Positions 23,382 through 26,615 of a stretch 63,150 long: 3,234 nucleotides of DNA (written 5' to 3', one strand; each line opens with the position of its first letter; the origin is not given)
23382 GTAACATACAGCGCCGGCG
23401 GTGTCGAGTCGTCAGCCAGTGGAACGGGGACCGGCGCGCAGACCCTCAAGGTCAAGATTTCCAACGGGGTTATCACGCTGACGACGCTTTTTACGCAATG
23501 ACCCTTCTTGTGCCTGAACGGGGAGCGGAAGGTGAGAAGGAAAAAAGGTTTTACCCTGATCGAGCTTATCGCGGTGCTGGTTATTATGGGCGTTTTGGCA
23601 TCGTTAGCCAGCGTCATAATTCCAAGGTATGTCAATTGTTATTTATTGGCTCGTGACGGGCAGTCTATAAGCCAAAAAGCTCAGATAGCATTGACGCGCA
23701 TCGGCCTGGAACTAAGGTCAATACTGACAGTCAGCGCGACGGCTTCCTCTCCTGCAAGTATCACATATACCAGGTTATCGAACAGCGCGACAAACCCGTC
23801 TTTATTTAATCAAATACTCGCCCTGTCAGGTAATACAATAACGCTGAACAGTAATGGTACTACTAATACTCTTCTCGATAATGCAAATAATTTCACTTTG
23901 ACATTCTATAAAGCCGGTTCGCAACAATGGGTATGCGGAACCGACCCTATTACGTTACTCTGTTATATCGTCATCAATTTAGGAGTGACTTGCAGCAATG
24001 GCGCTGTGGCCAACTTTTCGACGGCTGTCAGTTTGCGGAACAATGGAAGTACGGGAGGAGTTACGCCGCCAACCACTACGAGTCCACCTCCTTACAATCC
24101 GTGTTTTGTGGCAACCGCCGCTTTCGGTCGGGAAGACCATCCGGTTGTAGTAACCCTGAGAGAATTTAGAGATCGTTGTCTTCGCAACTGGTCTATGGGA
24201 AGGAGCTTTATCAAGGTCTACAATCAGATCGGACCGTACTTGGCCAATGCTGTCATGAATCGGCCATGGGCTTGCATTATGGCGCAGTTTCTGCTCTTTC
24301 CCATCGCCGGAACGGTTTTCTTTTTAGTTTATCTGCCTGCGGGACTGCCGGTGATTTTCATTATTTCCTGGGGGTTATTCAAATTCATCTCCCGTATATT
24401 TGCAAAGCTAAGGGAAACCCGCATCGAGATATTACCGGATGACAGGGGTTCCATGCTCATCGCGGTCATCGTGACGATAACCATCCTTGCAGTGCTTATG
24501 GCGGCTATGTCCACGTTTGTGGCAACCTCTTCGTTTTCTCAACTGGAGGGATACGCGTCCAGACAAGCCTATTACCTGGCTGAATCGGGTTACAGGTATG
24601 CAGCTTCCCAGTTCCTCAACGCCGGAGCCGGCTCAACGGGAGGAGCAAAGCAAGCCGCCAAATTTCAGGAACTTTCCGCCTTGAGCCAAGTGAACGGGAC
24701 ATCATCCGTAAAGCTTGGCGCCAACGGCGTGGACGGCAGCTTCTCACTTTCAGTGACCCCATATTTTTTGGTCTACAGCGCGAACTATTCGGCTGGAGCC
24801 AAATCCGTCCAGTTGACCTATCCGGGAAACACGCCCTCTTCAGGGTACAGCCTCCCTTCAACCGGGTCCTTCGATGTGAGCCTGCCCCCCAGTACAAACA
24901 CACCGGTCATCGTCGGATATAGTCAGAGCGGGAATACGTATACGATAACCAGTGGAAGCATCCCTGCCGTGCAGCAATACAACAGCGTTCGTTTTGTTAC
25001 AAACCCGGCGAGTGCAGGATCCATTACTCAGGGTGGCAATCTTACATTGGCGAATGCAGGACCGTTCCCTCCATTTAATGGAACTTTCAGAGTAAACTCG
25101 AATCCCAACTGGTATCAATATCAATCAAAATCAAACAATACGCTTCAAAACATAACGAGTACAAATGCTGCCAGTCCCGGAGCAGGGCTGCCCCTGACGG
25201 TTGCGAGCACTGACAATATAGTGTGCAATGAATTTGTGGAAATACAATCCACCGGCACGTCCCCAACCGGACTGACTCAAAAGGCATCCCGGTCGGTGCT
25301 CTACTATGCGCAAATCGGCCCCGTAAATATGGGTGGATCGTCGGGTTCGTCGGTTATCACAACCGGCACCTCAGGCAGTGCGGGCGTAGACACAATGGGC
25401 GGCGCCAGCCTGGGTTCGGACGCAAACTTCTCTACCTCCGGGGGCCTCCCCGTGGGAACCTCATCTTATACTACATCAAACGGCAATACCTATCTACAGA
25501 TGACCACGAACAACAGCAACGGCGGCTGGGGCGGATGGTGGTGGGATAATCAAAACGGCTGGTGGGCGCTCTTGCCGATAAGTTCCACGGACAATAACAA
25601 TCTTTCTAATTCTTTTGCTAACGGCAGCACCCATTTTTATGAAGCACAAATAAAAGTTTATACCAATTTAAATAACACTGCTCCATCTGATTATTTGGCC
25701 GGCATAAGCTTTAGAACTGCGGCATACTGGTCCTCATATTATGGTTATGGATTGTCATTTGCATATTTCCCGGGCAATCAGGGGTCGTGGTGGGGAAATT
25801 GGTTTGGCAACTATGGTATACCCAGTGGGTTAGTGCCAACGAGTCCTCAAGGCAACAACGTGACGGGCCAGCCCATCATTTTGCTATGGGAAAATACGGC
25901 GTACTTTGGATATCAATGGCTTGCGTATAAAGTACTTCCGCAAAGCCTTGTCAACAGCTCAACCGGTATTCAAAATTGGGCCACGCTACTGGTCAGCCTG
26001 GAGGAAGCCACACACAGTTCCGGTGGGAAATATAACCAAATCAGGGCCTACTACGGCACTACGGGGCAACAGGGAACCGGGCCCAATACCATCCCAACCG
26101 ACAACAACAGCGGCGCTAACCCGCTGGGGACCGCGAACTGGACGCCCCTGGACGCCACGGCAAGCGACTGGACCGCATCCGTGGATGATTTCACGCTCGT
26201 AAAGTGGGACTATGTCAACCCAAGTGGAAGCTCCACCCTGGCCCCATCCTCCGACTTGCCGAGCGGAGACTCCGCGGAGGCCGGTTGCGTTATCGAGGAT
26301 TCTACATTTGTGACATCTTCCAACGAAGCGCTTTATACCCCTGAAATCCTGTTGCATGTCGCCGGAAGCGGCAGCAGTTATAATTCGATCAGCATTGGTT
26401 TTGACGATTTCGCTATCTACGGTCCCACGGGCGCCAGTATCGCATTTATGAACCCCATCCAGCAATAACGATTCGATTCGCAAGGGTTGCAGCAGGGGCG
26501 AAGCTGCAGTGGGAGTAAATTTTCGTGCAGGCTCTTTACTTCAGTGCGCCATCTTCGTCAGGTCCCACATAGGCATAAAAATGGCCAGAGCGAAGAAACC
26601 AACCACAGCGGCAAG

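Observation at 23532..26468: ~980-aa chimeric 'minor pilin' carrying a mid-protein C-terminal-type anchor cassette and a second pilin-like helix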

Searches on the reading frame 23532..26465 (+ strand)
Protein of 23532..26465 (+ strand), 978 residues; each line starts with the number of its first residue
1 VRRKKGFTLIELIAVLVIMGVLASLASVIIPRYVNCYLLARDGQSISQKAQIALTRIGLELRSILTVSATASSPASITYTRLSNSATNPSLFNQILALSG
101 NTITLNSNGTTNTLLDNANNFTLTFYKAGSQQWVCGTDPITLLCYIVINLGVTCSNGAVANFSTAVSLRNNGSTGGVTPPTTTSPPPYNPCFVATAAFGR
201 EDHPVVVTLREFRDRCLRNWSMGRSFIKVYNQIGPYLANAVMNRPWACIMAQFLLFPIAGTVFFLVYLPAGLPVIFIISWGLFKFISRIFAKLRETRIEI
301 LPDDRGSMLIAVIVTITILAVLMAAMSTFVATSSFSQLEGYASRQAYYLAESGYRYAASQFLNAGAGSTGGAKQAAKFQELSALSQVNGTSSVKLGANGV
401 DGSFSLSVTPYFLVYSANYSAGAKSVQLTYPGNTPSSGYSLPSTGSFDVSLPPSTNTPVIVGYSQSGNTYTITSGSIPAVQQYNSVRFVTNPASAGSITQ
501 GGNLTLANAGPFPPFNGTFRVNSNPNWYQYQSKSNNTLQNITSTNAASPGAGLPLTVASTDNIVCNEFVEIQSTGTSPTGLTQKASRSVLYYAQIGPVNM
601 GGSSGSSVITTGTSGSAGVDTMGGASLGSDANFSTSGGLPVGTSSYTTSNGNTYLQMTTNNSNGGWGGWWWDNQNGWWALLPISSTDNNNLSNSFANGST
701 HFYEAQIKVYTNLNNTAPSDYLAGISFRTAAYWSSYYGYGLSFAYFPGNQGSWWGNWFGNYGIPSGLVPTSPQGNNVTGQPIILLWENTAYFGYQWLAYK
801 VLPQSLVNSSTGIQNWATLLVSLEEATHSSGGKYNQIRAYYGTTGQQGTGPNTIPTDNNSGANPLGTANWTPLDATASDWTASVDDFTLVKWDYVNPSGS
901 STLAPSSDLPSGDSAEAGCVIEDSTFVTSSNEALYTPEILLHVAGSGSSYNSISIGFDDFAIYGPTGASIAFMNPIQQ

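Call 3: search_protein_families(library=pfam, proteins=[window:23532-26465:+], max_evalue=1)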
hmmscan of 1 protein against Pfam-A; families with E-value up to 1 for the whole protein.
window:23532-26465:+ (978 aa): 1 family
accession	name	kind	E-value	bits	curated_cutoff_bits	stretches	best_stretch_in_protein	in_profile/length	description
PF07963.17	N_methyl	-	7e-08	32.2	21.2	1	1-26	1-26/27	Prokaryotic N-terminal methylation motif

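Call 4: search_protein_families(library=ncbifam, proteins=[window:23532-26465:+], max_evalue=1)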
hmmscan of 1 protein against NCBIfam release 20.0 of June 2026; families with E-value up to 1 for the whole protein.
window:23532-26465:+ (978 aa): 10 families
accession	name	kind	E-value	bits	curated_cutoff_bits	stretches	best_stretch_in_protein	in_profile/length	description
NF041770.1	CFI_box_CTERM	domain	2.5e-18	65.6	40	1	191-258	1-68/69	CFI-box-CTERM domain-containing protein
TIGR02532.1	IV_pilin_GFxxxE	domain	1.1e-07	31.4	16.3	1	4-26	1-23/24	prepilin-type N-terminal cleavage/methylation domain-containing protein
TIGR01710.1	typeII_sec_gspG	equivalog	1.4e-05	25.1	88.85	1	5-37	1-30/134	type II secretion system major pseudopilin GspG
TIGR01708.2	typeII_sec_gspH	equivalog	5.9e-05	23.1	80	1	5-31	2-28/169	type II secretion system minor pseudopilin GspH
NF007862.0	PRK10574.1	equivalog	0.0018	18.4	138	1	1-35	1-32/145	prepilin peptidase-dependent pilin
NF041775.1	typeIV_PilA_Myxo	equivalog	0.002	18.2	400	1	3-47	9-48/214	type IV pilin protein PilA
TIGR02596.1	TIGR02596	subfamily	0.0062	16.6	70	1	7-53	1-47/196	Verru_Chthon cassette protein D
NF051896.1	tapirin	equivalog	0.0086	14.4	600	1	304-353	17-66/660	cellulose-binding protein tapirin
NF007800.0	PRK10506.1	equivalog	0.016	15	158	1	1-24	5-28/163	prepilin peptidase-dependent protein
NF040999.1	pilin_ComGC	equivalog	0.032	14.4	75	1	4-24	1-21/84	competence type IV pilus major pilin ComGC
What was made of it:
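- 23532..23609 (+): First class III (prepilin) signal, RRKKG|FTLIELI, with Glu at +5 (aa 1-26). PF07963 E 7e-8 and TIGR02532 E 1e-7 (calls 3, 4).
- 24102..24305 (+): CFI-box domain (aa 191-258): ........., then short helices with the LREFRD and Y..GP..A motifs. NF041770, 65.6 bits against cutoff 40 (call 4).
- On Type IV pilin / prepilin (class III signal; PF07963, TIGR02532): First site, aa 1-26: PF07963 32.2 bits (cutoff 21.2) and TIGR02532 31.4 bits (cutoff 16.3) (calls 3, 4).
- On CFI-box-CTERM (NF041770): 65.6 bits against 40, E 2.5e-18, model positions 1-68 of 69 (call 4).
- Checked: The class III signal RRKKG|FTLIELI matches Pfam N_methyl (E 7e-8) and TIGR02532 (E 1e-7) (calls 3, 4).
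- The cassette is a coherent, above-threshold domain in frame with both flanks (call 4).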

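Call 6: find_homologous_proteins(query=window:23532-26465:+, max_evalue=0.001)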
Query window:23532-26465:+ (978 aa): 126 proteins with E <= 0.001 among 8000 candidates; the best 120 are listed.
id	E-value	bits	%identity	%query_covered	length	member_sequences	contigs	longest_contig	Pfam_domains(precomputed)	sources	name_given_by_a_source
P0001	0.0e+0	2173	100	100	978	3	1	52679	PF07963.18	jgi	-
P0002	0.0e+0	1521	75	100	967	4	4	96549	PF07963.18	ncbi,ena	ncbi:MAG: type II secretion system protein [Syntrophobacteraceae bacterium]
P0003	0.0e+0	1505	73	100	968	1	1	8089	PF07963.18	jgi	jgi:prepilin-type N-terminal cleavage/methylation domain-containing protein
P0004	0.0e+0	1462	70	100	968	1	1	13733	PF07963.18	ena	-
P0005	0.0e+0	1427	69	100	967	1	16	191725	PF07963.18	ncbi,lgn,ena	ncbi:MAG: type II secretion system protein [Syntrophobacteraceae bacterium]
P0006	0.0e+0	1426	69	100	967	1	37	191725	PF07963.18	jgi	jgi:prepilin-type N-terminal cleavage/methylation domain-containing protein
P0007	1.4e-245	836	62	73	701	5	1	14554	-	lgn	-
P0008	4.3e-216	738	68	56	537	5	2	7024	-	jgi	jgi:hypothetical protein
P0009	2.3e-198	680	43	100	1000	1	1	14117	PF07963.18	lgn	-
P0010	5.9e-174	599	39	100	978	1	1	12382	PF07963.18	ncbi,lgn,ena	-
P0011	8.6e-124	433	48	57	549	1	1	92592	-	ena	-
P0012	1.9e-115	405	35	84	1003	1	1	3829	PF07963.18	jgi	jgi:prepilin-type N-terminal cleavage/methylation domain-containing protein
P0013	5.3e-115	404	33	88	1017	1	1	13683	PF07963.18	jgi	jgi:prepilin-type N-terminal cleavage/methylation domain-containing protein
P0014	4.2e-112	394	32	84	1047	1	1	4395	-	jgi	-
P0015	8.9e-111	390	35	84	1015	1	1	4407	PF07963.18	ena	-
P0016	2.0e-109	385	33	84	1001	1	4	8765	PF07963.18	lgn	-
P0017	1.1e-108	383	33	84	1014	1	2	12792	PF07963.18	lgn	-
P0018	2.1e-106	375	32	100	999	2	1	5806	PF07963.18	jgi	jgi:prepilin-type N-terminal cleavage/methylation domain-containing protein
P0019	2.6e-105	372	31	100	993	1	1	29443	PF07963.18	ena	-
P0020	4.4e-105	371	33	84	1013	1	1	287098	PF07963.18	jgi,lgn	-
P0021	6.9e-105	370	33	84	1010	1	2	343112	PF07963.18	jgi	jgi:prepilin-type N-terminal cleavage/methylation domain-containing protein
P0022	1.7e-104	369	33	84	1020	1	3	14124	PF07963.18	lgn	-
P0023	1.8e-104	369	34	84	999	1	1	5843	PF07963.18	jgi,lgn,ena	-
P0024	1.3e-99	353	34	84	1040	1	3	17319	PF07963.18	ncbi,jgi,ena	ncbi:MAG: type II secretion system protein [Syntrophus sp. (in: bacteria)]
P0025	1.5e-99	353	34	85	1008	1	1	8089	PF07963.18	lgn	-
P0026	3.7e-98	348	32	82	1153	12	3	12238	PF07963.18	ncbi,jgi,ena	-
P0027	5.8e-98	347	32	84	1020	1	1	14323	PF07963.18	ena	-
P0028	4.5e-97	344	33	82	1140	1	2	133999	PF07963.18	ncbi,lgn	-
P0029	1.6e-95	339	31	82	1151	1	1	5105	PF07963.18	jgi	jgi:prepilin-type N-terminal cleavage/methylation domain-containing protein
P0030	2.5e-95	339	31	82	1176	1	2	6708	PF07963.18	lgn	-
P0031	2.9e-93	332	32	82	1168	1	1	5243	PF07963.18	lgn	-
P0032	5.5e-93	331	33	84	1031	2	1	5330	PF07963.18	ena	-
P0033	5.6e-91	324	32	82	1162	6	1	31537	PF07963.18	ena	-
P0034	1.3e-86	310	32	82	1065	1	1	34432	PF07963.18,PF21471.4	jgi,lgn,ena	-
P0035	1.3e-86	310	32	82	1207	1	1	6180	PF07963.18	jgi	jgi:prepilin-type N-terminal cleavage/methylation domain-containing protein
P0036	9.8e-84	300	32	62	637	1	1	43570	PF07963.18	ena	-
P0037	2.0e-83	299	31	82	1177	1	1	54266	PF07963.18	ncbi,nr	ncbi:MAG: type II secretion system protein [Deltaproteobacteria bacterium]|nr:type II secretion syst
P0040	2.7e-80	289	35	61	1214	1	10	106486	PF07963.18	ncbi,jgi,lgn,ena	-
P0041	2.0e-79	286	30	82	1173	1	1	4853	PF07963.18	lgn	-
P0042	1.9e-78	283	29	84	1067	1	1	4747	PF07963.18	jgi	jgi:prepilin-type N-terminal cleavage/methylation domain-containing protein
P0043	1.3e-77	280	32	74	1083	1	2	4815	PF07963.18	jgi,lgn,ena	-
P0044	1.6e-76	276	31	84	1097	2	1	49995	PF07963.18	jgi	jgi:prepilin-type N-terminal cleavage/methylation domain-containing protein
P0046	4.9e-76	275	30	89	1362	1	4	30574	PF07963.18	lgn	-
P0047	1.4e-75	273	33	84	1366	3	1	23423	PF07963.18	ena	-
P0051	2.0e-73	266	32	84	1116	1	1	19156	PF07963.18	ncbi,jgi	ncbi:MAG: type II secretion system protein [Smithella sp.]|jgi:prepilin-type N-terminal cleavage/met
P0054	1.7e-72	263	30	82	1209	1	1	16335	PF07963.18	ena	-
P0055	2.0e-72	263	31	84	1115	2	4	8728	PF07963.18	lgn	-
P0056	3.5e-72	262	32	84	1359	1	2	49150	PF07963.18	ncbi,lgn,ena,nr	ncbi:MAG: hypothetical protein FD159_1471 [Syntrophaceae bacterium]|nr:MAG: hypothetical protein FD1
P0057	4.3e-72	262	34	61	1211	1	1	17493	PF07963.18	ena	-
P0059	1.1e-71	260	33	61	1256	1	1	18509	PF07963.18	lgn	-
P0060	1.3e-71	260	33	61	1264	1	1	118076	PF07963.18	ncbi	-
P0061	2.5e-71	259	32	69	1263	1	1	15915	PF07963.18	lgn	-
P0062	2.9e-71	259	33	61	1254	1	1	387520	PF07963.18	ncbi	-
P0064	3.0e-70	256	28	87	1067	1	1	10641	PF07963.18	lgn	-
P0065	3.7e-70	255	33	61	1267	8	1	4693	PF07963.18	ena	-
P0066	3.9e-70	255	33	61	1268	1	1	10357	PF07963.18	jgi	jgi:prepilin-type N-terminal cleavage/methylation domain-containing protein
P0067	7.7e-70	254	33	61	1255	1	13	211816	PF07963.18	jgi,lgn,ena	-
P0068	1.6e-69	253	31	76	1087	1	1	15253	PF07963.18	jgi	-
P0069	1.9e-69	253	32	84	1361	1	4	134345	PF07963.18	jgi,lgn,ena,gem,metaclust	metaclust:\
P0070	3.5e-69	252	32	72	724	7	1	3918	PF07963.18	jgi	-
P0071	1.6e-68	250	31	84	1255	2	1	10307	PF07963.18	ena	-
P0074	6.4e-68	248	33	61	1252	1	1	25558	PF07963.18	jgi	-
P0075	9.9e-68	247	30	84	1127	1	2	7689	PF07963.18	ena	-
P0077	2.4e-67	246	29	80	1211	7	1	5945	PF07963.18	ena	-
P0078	3.0e-67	246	30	82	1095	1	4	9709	PF07963.18,PF20773.6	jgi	-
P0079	6.7e-67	245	32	62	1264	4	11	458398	PF07963.18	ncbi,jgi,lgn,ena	-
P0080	9.0e-67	244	29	84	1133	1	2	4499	PF07963.18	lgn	-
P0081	2.0e-66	243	30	84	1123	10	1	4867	PF07963.18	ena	-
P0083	3.5e-66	242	30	84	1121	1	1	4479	PF07963.18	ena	-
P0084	4.6e-66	242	29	81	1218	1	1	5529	PF07963.18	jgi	-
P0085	5.4e-66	242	33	61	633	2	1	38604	PF07963.18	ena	-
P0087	1.5e-65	240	31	84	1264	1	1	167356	PF07963.18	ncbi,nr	ncbi:MAG: CFI-box-CTERM domain-containing protein [Smithellaceae bacterium]|nr:CFI-box-CTERM domain-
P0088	1.0e-64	237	29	83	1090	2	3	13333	PF07963.18,PF20773.6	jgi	-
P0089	1.2e-64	237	30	84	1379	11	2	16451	PF07963.18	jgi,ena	jgi:prepilin-type N-terminal cleavage/methylation domain-containing protein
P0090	1.3e-64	237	32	85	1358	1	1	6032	PF07963.18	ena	-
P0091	2.2e-64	236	30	88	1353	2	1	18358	PF07963.18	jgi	-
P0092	1.3e-63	234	30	52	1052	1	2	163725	PF07963.18,PF21471.4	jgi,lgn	jgi:prepilin-type N-terminal cleavage/methylation domain-containing protein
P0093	1.7e-63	233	29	81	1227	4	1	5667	PF07963.18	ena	-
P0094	2.1e-63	233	35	55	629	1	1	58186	PF07963.18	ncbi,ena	-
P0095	2.1e-62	230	30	61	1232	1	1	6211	PF07963.18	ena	-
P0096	5.1e-62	228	31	61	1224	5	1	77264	PF07963.18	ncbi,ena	-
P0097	8.8e-62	228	28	81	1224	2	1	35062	PF07963.18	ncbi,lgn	-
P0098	2.2e-61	226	29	83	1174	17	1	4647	PF07963.18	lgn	-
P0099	5.2e-61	225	29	91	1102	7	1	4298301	-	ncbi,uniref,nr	ncbi:type II secretion system protein [Nitratidesulfovibrio liaohensis]|uniref:Prepilin-type N-termi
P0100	5.9e-61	225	32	57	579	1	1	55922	PF07963.18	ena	-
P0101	6.9e-61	225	32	61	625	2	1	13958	PF07963.18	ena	-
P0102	9.1e-61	224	29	80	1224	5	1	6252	PF07963.18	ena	-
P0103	5.5e-60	222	29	85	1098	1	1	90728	PF07963.18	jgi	jgi:prepilin-type N-terminal cleavage/methylation domain-containing protein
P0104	7.0e-60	221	29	89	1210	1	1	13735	PF07963.18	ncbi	-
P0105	3.1e-57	213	28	80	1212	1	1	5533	PF07963.18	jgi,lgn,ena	-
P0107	1.4e-56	210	29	84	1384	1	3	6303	PF07963.18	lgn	-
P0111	2.8e-53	199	28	51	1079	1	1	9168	PF07963.18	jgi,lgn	-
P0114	2.8e-46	176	31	42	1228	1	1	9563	PF07963.18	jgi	jgi:prepilin-type N-terminal cleavage/methylation domain-containing protein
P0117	5.2e-43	165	31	37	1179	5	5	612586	PF07963.18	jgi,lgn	-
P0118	7.1e-43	165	29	33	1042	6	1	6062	PF07963.18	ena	-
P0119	5.8e-42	162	29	61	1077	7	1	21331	PF07963.18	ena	-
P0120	5.2e-41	159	28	61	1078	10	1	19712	PF07963.18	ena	-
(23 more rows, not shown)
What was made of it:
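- Checked: The 978-aa form is the one on record in the protein collection (P0001, call 6).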

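Call 11: find_encoding_contigs(protein=P0099, flank=10000, max_places=2)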
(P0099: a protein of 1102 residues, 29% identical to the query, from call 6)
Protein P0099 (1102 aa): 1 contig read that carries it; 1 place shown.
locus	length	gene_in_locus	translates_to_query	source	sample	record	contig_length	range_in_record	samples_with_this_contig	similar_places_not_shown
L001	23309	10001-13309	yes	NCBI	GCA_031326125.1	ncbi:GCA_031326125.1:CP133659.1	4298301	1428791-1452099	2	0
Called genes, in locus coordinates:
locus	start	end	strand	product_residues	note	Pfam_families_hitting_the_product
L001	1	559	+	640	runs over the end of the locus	-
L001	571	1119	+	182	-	-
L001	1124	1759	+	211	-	-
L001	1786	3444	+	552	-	PF07660:STN (weak), PF03958:Secretin_N (weak), PF00263:Secretin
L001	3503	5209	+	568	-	PF05157:MshEN, PF00437:T2SSE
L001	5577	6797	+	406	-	PF28597:T2SSF_N, PF00482:T2SSF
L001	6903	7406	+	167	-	PF07963:N_methyl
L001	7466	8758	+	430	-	PF00437:T2SSE, PF13401:AAA_22 (faint)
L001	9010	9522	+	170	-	PF07963:N_methyl (weak)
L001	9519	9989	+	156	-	PF07963:N_methyl (weak)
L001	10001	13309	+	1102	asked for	-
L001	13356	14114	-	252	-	PF13511:DUF4124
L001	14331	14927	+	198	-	PF13511:DUF4124 (weak), PF01464:SLT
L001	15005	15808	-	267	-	PF06750:A24_N_bact, PF01478:Peptidase_A24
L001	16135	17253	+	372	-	PF00437:T2SSE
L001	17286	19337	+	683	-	PF13401:AAA_22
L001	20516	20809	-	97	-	-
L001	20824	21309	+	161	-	PF02562:PhoH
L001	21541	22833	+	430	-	PF00912:Transgly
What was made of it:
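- On Type IV pilin / prepilin: A prepilin peptidase gene lies near the homologous gene in N. liaohensis (L001, call 11).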

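Call 17: find_encoding_contigs(protein=P0011, flank=8000, max_places=2)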
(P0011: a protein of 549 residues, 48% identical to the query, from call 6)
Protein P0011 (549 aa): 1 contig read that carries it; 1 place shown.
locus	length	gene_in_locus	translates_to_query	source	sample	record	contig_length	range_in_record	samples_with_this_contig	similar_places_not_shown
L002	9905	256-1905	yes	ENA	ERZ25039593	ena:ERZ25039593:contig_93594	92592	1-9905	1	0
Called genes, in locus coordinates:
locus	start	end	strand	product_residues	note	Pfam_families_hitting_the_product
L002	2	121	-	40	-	?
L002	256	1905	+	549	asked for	-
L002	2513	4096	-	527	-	-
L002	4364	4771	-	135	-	-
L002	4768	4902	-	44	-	-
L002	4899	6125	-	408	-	PF28597:T2SSF_N, PF00482:T2SSF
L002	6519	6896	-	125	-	PF13366:PDDEXK_3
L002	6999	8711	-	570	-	PF05157:MshEN, PF00437:T2SSE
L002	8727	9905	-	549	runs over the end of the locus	PF13401:AAA_22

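Call 18: find_encoding_contigs(protein=P0007, flank=8000, max_places=2)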
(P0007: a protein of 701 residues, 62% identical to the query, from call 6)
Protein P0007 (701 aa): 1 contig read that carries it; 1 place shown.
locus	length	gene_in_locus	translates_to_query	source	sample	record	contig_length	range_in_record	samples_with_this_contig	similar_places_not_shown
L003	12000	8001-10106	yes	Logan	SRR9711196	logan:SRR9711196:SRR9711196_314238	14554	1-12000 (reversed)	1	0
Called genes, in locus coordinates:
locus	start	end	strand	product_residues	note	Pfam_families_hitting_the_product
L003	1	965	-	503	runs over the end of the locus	PF07660:STN (weak), PF03958:Secretin_N (faint), PF00263:Secretin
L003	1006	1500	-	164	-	-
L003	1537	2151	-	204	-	-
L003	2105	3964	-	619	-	PF11104:PilM_2 (faint)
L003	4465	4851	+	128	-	PF07963:N_methyl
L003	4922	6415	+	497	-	-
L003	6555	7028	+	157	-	PF07963:N_methyl (weak)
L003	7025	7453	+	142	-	PF07963:N_methyl (weak)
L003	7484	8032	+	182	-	PF07963:N_methyl (weak)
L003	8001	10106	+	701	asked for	-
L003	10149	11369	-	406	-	PF28597:T2SSF_N, PF00482:T2SSF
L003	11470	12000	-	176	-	?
